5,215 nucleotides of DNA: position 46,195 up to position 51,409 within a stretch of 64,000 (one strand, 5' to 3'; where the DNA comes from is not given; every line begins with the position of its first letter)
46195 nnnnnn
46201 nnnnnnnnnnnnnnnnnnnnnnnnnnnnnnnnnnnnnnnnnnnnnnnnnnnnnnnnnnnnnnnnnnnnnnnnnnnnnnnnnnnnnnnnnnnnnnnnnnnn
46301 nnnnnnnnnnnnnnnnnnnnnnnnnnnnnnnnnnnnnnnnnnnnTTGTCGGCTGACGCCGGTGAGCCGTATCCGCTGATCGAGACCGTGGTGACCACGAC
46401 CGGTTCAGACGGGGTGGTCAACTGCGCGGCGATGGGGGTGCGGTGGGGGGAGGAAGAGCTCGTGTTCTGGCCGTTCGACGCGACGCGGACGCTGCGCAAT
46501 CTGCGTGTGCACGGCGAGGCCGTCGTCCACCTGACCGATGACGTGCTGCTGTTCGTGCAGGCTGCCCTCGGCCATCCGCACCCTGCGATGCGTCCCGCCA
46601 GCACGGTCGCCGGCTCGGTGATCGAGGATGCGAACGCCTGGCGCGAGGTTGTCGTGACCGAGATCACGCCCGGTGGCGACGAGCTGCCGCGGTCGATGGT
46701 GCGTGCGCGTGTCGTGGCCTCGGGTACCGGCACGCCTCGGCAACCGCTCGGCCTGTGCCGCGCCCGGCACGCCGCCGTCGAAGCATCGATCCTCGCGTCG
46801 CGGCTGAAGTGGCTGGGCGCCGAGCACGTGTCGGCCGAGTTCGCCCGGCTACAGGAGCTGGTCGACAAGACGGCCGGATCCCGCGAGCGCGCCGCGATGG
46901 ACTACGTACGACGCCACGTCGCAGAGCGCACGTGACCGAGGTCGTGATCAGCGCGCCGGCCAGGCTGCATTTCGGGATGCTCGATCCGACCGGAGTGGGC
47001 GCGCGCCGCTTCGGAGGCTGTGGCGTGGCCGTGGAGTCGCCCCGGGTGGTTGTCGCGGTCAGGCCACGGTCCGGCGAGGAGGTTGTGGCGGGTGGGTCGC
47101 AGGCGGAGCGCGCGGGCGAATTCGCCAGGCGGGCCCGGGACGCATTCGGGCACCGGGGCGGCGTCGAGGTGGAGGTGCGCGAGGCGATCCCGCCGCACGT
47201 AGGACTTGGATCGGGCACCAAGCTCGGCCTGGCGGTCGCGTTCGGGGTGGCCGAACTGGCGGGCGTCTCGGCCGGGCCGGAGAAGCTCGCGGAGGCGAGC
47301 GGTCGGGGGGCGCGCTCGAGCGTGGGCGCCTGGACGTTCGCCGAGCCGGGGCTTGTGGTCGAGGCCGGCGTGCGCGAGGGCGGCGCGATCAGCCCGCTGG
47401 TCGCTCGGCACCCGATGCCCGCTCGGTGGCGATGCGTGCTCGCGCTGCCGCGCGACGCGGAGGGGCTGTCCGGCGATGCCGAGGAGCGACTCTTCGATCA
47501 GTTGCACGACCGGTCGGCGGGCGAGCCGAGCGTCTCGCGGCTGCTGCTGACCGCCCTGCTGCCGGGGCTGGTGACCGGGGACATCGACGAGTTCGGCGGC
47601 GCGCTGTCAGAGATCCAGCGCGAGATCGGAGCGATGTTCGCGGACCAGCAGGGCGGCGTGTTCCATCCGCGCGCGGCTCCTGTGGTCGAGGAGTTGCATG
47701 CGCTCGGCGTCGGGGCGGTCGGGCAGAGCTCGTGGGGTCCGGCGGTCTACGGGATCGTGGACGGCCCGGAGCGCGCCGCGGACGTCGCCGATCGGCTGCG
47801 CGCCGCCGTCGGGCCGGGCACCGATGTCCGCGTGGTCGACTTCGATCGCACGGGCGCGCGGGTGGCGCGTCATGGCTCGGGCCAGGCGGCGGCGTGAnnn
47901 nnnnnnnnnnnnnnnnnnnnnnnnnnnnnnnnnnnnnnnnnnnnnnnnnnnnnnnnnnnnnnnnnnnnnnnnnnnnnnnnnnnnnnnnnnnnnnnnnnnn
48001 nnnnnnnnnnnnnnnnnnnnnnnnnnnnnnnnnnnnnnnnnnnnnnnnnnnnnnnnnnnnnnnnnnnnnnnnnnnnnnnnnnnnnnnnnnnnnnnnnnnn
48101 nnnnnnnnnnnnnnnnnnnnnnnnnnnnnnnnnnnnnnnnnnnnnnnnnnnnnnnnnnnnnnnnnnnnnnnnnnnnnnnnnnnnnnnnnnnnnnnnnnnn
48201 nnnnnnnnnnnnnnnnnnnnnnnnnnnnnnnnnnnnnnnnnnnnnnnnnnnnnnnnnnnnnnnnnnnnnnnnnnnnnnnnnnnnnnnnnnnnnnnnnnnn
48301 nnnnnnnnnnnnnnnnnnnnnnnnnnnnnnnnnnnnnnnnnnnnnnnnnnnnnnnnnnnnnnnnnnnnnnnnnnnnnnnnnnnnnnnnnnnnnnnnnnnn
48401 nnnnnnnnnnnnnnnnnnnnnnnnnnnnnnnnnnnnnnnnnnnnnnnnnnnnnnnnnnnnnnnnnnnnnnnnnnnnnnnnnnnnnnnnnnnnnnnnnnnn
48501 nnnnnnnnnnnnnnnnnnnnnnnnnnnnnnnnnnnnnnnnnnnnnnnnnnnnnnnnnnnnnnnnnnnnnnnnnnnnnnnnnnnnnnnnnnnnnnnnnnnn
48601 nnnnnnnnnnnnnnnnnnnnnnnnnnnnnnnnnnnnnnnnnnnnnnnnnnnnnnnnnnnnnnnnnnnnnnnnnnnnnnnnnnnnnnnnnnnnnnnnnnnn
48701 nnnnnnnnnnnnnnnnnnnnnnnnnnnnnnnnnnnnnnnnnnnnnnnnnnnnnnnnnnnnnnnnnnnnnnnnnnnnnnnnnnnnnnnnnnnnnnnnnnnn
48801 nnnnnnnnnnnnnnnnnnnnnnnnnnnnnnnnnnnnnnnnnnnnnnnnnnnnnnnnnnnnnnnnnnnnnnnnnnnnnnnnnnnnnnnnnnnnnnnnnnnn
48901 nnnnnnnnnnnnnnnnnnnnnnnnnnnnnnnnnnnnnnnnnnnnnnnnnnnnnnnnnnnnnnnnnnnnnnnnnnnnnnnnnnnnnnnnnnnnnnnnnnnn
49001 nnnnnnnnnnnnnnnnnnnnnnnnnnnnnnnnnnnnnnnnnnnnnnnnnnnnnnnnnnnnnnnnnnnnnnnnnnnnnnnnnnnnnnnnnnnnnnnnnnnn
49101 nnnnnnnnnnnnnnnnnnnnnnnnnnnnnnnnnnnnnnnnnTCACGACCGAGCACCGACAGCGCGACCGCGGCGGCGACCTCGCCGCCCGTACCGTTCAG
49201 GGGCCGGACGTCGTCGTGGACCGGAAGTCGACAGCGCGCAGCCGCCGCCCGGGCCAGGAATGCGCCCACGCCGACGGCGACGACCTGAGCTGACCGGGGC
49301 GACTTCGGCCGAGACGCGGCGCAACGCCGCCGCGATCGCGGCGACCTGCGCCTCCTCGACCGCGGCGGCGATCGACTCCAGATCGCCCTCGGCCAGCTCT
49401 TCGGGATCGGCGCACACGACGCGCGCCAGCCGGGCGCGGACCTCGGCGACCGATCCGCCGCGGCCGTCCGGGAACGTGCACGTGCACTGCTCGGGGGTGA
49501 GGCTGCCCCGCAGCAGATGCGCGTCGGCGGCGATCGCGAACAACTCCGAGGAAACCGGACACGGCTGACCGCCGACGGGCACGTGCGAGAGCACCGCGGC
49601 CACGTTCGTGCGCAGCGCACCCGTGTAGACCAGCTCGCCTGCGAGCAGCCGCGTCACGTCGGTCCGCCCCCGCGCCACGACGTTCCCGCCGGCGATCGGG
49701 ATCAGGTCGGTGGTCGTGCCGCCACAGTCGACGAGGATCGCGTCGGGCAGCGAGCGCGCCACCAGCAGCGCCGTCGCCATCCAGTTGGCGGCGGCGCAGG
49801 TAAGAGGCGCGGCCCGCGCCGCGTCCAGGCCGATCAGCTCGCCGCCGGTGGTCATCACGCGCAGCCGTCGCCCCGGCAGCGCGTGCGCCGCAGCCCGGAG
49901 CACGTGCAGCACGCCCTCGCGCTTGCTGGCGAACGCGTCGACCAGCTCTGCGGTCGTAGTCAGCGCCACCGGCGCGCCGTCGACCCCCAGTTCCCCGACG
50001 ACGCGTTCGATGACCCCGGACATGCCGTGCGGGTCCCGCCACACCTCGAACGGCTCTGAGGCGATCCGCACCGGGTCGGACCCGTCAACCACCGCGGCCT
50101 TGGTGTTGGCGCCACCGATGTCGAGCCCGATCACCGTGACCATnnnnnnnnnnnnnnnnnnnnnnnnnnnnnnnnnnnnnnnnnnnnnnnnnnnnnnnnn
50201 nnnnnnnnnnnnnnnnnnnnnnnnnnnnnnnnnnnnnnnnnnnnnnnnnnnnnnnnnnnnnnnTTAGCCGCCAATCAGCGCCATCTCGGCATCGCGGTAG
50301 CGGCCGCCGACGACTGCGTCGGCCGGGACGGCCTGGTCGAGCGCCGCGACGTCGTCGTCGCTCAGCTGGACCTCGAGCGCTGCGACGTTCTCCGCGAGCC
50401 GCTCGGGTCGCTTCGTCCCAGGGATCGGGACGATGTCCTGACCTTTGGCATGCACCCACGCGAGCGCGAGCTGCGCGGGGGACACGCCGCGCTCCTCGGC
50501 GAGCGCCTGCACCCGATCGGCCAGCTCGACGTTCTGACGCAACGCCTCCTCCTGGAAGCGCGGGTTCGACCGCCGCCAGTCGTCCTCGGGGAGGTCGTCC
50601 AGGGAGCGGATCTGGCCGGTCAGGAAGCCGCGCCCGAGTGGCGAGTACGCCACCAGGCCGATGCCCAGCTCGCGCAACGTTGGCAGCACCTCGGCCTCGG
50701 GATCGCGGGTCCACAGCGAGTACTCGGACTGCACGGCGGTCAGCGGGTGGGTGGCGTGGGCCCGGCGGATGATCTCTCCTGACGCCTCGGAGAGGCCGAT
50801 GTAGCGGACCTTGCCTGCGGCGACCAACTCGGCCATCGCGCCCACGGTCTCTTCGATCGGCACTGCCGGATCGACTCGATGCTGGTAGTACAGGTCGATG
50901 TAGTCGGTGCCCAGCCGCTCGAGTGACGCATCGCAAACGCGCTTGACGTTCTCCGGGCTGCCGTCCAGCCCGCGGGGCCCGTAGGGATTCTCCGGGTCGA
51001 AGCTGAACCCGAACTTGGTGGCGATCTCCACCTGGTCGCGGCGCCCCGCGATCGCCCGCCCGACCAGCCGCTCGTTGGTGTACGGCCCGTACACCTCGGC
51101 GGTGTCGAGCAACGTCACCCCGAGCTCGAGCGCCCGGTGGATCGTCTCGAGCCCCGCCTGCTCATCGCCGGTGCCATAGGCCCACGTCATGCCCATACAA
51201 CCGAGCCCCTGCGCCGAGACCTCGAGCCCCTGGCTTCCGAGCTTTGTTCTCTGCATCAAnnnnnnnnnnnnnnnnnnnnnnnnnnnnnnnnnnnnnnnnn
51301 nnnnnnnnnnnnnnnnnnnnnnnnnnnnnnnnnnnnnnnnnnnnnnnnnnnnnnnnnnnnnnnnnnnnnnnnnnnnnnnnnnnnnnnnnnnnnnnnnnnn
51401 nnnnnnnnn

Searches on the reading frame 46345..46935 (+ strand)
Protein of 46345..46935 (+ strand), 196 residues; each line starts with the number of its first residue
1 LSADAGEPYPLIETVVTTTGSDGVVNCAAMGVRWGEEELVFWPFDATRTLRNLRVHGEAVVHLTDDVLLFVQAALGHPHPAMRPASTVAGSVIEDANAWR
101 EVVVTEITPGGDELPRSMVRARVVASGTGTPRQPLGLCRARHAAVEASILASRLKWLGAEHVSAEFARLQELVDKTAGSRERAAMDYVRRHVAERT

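Call 16: search_protein_families(library=pfam, proteins=[window:46345-46935:+], max_evalue=0.001)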
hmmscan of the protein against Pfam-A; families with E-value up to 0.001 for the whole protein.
window:46345-46935:+ (196 aa): 2 families
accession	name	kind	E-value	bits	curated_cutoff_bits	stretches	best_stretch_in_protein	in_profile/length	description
PF04289.18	DUF447_N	-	1.3e-21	77.1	24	1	13-111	2-95/114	Protein of unknown function (DUF447) N-terminal domain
PF20766.2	DUF447_C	-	4.9e-09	36.5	24.8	1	139-189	2-52/53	Protein of unknown function (DUF447)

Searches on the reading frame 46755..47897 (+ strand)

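Call 16: search_protein_families(library=pfam, proteins=[window:46755-47897:+], max_evalue=0.001)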
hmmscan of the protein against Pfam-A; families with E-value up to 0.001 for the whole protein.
window:46755-47897:+ (380 aa): 2 families
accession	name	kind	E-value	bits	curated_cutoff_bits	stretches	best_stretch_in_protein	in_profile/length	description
PF08544.19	GHMP_kinases_C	-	4.8e-11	43.3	21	1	269-351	2-82/85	GHMP kinases C terminal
PF00288.32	GHMP_kinases_N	-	9.7e-08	32.6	22.3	1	123-187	6-68/87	GHMP kinases N terminal domain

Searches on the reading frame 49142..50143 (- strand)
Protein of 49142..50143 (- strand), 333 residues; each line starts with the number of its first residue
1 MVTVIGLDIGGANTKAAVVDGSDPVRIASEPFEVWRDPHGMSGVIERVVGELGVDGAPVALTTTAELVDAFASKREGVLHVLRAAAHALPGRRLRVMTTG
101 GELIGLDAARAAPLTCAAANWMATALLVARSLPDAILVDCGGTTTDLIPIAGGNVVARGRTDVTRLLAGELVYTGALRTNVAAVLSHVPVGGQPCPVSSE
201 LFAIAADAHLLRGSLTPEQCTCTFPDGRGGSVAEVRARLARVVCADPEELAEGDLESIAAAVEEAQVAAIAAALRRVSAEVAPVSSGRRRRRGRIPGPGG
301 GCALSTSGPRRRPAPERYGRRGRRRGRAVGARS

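Call 16: search_protein_families(library=pfam, proteins=[window:49142-50143:-], max_evalue=0.001)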
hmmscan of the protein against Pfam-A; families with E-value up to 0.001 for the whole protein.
window:49142-50143:- (333 aa): 1 family
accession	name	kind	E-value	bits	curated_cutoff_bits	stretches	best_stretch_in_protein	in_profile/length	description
PF01968.24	Hydantoinase_A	-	3.2e-29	102.5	22.9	1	60-280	4-235/291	Hydantoinase/oxoprolinase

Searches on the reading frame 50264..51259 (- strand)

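Call 16: search_protein_families(library=pfam, proteins=[window:50264-51259:-], max_evalue=0.001)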
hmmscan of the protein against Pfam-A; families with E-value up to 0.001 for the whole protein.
window:50264-51259:- (331 aa): 1 family
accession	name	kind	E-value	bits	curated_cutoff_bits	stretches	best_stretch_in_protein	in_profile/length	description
PF00248.27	Aldo_ket_red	-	9.9e-84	281.3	24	1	18-310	3-289/291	Aldo/keto reductase family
